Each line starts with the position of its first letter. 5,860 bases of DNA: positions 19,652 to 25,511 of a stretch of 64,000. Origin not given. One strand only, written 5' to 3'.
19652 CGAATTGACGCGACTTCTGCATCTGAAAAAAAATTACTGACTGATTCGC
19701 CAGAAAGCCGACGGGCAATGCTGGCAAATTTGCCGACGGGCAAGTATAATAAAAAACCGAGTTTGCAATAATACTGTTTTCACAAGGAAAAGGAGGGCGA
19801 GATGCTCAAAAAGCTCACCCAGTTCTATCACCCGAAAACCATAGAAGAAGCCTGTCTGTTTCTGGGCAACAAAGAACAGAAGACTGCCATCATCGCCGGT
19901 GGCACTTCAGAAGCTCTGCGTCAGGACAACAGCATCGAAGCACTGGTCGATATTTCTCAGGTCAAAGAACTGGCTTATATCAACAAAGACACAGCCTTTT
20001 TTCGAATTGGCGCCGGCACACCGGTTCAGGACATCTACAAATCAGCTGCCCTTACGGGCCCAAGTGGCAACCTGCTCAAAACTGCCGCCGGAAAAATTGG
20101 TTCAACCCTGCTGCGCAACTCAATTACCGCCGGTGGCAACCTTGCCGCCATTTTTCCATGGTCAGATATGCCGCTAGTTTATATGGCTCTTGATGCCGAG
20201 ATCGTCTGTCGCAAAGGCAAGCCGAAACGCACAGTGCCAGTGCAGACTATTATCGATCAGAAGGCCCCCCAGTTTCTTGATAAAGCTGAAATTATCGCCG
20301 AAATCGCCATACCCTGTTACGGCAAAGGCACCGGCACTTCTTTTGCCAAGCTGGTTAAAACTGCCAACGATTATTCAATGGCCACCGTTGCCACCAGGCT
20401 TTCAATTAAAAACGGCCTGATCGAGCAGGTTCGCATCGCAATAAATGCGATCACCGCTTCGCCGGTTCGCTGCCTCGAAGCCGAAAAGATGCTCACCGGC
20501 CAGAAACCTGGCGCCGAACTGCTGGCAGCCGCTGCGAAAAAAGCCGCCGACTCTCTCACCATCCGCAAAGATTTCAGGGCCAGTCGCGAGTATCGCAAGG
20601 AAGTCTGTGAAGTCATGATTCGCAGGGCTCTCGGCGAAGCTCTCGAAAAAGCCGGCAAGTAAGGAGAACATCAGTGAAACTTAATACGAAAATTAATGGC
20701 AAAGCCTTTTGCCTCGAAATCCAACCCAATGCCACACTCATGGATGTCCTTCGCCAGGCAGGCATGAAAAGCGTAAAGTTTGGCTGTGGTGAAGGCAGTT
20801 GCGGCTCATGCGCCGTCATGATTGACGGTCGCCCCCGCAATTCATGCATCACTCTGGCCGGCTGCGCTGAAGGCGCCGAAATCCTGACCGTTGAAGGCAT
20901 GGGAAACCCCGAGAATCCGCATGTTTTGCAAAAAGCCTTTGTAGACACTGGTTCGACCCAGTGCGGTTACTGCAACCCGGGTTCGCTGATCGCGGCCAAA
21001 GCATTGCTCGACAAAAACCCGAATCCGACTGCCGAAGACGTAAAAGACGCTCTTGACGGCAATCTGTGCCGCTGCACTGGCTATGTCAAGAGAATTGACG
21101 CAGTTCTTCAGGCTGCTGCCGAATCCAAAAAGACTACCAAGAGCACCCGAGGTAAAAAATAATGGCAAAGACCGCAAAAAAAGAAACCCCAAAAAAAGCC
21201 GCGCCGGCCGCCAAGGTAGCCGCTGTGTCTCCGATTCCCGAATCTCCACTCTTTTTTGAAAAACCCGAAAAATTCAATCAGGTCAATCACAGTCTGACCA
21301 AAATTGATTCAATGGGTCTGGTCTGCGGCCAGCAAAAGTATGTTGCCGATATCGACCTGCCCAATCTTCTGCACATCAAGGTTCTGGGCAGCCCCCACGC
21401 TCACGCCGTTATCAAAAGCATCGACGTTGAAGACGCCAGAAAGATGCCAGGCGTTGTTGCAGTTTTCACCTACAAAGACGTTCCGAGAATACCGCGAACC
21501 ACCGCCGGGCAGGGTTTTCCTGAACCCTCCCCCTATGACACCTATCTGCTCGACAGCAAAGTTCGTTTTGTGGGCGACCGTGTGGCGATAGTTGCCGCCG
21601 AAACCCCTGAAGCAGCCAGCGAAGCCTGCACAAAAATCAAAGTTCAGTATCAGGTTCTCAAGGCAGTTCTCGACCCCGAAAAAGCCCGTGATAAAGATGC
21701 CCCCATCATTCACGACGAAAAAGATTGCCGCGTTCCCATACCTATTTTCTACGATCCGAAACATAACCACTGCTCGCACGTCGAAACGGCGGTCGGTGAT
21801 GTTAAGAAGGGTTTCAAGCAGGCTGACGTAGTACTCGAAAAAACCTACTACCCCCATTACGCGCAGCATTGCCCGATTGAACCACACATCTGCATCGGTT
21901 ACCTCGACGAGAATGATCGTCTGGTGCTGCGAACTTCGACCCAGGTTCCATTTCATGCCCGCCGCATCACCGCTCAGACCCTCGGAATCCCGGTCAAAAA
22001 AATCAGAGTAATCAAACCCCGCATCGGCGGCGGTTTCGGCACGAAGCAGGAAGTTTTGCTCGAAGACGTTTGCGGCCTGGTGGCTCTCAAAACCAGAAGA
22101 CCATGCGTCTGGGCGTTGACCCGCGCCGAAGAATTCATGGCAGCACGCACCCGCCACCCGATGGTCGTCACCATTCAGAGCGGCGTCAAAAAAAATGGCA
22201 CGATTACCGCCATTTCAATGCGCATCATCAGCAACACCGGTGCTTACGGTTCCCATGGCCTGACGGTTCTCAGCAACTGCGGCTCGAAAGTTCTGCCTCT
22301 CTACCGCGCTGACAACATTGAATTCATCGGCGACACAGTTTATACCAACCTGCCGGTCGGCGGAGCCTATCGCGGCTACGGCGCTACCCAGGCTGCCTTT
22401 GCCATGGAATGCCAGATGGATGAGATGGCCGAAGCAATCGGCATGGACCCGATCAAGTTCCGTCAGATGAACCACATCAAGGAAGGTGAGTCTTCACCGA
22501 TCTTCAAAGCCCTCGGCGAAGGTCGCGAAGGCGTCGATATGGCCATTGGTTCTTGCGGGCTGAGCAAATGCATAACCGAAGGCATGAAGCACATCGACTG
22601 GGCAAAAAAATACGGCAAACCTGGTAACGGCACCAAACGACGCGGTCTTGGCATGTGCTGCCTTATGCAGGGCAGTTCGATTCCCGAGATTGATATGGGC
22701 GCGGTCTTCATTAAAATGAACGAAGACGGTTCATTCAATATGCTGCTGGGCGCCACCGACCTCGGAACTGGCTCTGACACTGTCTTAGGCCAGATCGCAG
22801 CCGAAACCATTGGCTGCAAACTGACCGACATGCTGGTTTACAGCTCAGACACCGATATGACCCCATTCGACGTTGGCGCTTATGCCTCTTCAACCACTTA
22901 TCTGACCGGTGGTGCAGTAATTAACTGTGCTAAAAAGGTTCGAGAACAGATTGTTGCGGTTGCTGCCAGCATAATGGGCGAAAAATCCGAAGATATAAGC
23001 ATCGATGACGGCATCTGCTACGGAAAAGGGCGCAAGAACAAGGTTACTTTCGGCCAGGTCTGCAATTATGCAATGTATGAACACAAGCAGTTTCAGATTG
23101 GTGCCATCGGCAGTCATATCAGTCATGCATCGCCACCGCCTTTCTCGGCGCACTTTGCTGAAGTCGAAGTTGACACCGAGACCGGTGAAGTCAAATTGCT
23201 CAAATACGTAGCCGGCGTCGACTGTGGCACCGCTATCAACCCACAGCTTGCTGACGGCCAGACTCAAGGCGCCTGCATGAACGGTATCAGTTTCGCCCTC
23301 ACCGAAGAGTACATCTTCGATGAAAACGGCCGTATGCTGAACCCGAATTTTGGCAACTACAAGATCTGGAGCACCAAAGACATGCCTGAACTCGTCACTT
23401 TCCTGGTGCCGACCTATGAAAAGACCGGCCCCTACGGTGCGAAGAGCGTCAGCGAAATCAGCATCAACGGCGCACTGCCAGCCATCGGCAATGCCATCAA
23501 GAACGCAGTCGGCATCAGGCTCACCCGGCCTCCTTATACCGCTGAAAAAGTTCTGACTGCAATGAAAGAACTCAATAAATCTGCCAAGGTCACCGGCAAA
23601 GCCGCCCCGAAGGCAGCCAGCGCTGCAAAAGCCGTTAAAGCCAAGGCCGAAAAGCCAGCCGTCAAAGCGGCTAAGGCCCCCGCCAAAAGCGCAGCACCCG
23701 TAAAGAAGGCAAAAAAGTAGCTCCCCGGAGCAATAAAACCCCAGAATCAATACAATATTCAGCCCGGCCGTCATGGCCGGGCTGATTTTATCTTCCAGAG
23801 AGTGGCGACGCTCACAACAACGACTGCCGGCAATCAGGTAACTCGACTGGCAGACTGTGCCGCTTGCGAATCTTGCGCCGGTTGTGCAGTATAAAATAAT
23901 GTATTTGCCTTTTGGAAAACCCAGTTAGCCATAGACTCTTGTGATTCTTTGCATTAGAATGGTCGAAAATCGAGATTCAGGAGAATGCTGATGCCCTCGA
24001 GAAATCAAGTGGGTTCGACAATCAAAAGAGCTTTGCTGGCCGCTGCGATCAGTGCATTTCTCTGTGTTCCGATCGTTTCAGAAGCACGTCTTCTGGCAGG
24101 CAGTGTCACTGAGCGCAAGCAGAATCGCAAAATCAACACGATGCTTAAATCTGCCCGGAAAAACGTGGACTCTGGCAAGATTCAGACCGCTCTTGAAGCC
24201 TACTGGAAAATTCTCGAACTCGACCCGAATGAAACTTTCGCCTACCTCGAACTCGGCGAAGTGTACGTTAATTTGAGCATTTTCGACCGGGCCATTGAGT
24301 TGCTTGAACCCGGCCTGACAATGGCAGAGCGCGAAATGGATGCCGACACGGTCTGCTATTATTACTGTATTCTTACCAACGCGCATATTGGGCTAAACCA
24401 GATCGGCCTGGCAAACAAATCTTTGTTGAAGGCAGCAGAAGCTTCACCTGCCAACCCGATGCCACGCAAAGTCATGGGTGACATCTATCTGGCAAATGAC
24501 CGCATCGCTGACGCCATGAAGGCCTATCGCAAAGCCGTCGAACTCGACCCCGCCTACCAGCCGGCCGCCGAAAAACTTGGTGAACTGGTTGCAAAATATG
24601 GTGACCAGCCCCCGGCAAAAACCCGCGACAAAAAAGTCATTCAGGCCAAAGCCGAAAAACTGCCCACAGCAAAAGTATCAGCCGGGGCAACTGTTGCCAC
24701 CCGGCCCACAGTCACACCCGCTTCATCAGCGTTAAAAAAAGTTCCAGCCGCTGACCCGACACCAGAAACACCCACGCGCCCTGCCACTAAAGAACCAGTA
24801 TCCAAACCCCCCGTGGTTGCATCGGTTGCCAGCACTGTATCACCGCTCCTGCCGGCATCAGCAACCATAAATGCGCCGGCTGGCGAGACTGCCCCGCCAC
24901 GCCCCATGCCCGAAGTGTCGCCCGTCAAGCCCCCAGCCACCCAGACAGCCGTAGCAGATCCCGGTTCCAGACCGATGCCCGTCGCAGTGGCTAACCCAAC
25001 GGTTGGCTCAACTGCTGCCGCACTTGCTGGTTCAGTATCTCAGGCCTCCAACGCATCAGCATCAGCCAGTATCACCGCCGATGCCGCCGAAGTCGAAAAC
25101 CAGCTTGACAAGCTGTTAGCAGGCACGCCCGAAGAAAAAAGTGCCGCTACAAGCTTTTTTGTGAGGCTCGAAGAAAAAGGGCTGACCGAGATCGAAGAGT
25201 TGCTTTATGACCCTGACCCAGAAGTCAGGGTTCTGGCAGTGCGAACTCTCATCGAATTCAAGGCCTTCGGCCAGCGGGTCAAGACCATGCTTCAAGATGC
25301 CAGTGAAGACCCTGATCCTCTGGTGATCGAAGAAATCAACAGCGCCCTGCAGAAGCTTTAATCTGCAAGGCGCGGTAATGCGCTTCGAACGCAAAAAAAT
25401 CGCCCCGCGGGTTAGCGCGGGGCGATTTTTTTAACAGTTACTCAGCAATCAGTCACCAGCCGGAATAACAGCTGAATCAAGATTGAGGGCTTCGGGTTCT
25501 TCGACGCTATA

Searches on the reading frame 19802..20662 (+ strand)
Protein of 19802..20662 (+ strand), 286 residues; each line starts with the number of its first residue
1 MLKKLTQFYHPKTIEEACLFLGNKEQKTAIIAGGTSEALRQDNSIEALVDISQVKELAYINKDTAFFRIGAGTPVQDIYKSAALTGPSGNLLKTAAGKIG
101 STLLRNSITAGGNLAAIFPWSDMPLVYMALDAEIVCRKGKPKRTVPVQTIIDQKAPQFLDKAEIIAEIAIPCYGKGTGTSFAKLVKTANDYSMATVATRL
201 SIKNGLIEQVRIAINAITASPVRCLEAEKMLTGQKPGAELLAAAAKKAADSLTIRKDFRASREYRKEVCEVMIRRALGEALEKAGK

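Call 11: search_protein_families(library=pfam, proteins=[window:19802-20662:+], max_evalue=0.001)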
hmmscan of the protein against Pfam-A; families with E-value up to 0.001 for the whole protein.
window:19802-20662:+ (286 aa): 3 families
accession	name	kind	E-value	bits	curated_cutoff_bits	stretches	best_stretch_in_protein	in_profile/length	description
PF00941.27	FAD_binding_5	-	2.6e-30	105.9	27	1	7-171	4-168/170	FAD binding domain in molybdopterin dehydrogenase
PF03450.22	CO_deh_flav_C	-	7.3e-23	81.1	25.5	1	181-280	3-102/102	CO dehydrogenase flavoprotein C-terminal domain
PF01565.28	FAD_binding_4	-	0.00023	21.3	26.4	1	14-113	13-114/139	FAD binding domain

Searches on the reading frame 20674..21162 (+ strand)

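Call 11: search_protein_families(library=pfam, proteins=[window:20674-21162:+], max_evalue=0.001)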
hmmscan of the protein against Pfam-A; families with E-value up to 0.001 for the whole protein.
window:20674-21162:+ (162 aa): 3 families
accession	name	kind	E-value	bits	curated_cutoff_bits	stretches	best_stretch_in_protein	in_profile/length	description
PF01799.25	Fer2_2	-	1.5e-28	99.2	30.3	1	72-144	1-74/75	[2Fe-2S] binding domain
PF00111.32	Fer2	-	3e-09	37.1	21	1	6-54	2-52/77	2Fe-2S iron-sulfur cluster binding domain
PF13085.11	Fer2_3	-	6.1e-08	33.1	27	1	12-76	21-89/107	2Fe-2S iron-sulfur cluster binding domain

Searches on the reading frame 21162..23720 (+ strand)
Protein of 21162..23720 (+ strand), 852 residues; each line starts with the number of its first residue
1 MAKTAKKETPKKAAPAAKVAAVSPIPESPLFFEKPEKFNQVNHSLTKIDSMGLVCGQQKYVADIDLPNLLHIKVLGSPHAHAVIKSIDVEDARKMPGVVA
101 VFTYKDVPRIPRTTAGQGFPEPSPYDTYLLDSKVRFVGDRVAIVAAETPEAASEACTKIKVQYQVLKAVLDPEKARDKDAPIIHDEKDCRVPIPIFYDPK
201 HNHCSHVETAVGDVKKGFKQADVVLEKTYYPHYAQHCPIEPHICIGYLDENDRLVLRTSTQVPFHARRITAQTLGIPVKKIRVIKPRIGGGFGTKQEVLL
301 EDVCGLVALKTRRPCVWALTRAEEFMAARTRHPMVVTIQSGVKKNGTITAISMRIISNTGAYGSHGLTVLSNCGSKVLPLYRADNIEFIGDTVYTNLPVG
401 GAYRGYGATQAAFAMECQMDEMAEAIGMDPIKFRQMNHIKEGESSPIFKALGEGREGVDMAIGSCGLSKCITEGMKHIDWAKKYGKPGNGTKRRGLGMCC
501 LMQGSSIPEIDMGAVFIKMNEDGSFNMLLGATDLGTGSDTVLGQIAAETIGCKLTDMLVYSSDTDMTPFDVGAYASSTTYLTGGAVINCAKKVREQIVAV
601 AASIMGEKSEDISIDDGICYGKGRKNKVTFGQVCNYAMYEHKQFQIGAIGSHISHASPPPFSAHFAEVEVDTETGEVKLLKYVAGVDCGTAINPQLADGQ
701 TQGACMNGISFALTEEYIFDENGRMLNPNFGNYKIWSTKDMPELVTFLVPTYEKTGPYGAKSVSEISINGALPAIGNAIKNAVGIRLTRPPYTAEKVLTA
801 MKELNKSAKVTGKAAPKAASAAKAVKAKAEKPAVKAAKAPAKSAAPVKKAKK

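Call 11: search_protein_families(library=pfam, proteins=[window:21162-23720:+], max_evalue=0.001)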
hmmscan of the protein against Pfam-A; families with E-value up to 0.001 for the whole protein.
window:21162-23720:+ (852 aa): 3 families
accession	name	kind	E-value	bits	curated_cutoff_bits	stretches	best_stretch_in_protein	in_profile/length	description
PF02738.23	MoCoBD_1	-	5e-82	275.1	27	1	200-437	6-243/244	Molybdopterin cofactor-binding domain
PF20256.3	MoCoBD_2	-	5.9e-74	249.5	27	1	475-742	3-283/283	Molybdopterin cofactor-binding domain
PF01315.27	Ald_Xan_dh_C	-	1.5e-31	109.4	31.3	1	56-167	2-110/110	Aldehyde oxidase and xanthine dehydrogenase, a/b hammerhead domain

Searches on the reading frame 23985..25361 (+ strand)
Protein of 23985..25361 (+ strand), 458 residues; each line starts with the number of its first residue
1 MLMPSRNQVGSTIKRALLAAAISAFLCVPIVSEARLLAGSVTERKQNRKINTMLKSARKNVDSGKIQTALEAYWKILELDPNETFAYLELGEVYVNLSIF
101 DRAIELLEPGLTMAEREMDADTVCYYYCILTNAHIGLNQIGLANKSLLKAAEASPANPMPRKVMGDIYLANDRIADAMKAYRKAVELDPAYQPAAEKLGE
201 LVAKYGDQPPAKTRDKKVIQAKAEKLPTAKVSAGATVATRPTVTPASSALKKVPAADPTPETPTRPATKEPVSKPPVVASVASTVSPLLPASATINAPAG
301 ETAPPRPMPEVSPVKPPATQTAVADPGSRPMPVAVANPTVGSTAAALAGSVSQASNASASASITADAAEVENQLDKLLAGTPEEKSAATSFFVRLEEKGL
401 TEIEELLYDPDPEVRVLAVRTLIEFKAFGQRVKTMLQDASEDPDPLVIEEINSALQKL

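Call 11: search_protein_families(library=pfam, proteins=[window:23985-25361:+], max_evalue=0.001)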
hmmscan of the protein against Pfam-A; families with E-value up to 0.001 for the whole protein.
window:23985-25361:+ (458 aa): 10 families
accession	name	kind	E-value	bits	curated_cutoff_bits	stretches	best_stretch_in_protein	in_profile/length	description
PF00515.34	TPR_1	-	5e-11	42.4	27.8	1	164-190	7-33/34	Tetratricopeptide repeat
PF13414.12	TPR_11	-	4.6e-10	39.5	26.8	1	165-204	1-40/42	TPR repeat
PF13181.12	TPR_8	-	6e-09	35.8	25.7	1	164-190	7-33/34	Tetratricopeptide repeat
PF13431.12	TPR_17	-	2.8e-08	33.8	24.4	0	72-104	1-33/34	Tetratricopeptide repeat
PF07719.23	TPR_2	-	3.3e-08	33.5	27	1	164-190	7-33/34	Tetratricopeptide repeat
PF13432.12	TPR_16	-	8.4e-08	33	32.7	0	133-190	6-63/65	Tetratricopeptide repeat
PF13428.12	TPR_14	-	1.3e-07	32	23.5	0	163-201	6-44/44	Tetratricopeptide repeat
PF14559.12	TPR_19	-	7e-07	29.9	25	0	62-109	3-50/68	Tetratricopeptide repeat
PF23914.1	TPR_CcmH_CycH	-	0.00016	22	42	0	162-208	54-100/158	Cytochrome c-type biogenesis protein H TPR domain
PF13646.12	HEAT_2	-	0.00025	21.7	27.7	1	404-457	6-57/88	HEAT repeats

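Call 39: search_protein_families(library=ncbifam, proteins=[window:23985-25361:+], max_evalue=0.1)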
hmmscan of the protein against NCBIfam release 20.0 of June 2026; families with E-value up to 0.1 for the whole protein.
window:23985-25361:+ (458 aa): 23 families
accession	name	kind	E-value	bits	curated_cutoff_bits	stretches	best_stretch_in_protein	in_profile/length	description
TIGR02917.1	PEP_TPR_lipo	equivalog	4.4e-15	54.6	312.2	1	56-259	369-565/899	XrtA/PEP-CTERM system TPR-repeat protein PrsT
NF033758.1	gliding_GltE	equivalog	1.4e-09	37.4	225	1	62-234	132-297/411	adventurous gliding motility TPR repeat lipoprotein GltE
NF008757.0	PRK11788.1-5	equivalog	1.7e-08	34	363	1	53-213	110-270/388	lipopolysaccharide assembly protein LapB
NF040959.1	MamA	equivalog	6.1e-08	32.3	200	1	44-188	65-203/204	magnetosome protein MamA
NF033762.1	social_mot_Tgl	equivalog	7.7e-07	28.7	225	1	139-203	46-111/252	social motility TPR repeat lipoprotein Tgl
TIGR02521.1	type_IV_pilW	equivalog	1.9e-06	27.6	154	1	139-190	46-97/234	type IV pilus biogenesis/stability protein PilW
NF008756.0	PRK11788.1-4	equivalog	4.6e-06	25.9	474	1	53-249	110-304/389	lipopolysaccharide assembly protein LapB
NF008755.0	PRK11788.1-3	equivalog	7.7e-06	25.5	430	1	62-222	120-279/388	lipopolysaccharide assembly protein LapB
NF033920.0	C39_PA2778_fam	equivalog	1.8e-05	24.3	150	1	140-217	172-249/255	PA2778 family cysteine peptidase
TIGR03939.1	PGA_TPR_OMP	equivalog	8.6e-05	20.9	366.65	1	131-244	402-515/800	poly-beta-1,6 N-acetyl-D-glucosamine export porin PgaA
NF008753.0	PRK11788.1-1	equivalog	0.00024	20.3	395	1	63-189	120-245/389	lipopolysaccharide assembly protein LapB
TIGR02552.1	LcrH_SycD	equivalog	0.001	18.8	104.8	0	64-115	66-117/136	SycD/LcrH family type III secretion system chaperone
NF010374.0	PRK13800.1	equivalog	0.0015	16.8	1196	1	336-447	569-669/898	fumarate reductase/succinate dehydrogenase flavoprotein subunit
TIGR00540.1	TPR_hemY_coli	hypoth_equivalog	0.0059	15.4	142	0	16-103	119-205/385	heme biosynthesis-associated TPR protein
TIGR04510.1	mod_pep_cyc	subfamily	0.0099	14.4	400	1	57-259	405-600/814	putative peptide modification system cyclase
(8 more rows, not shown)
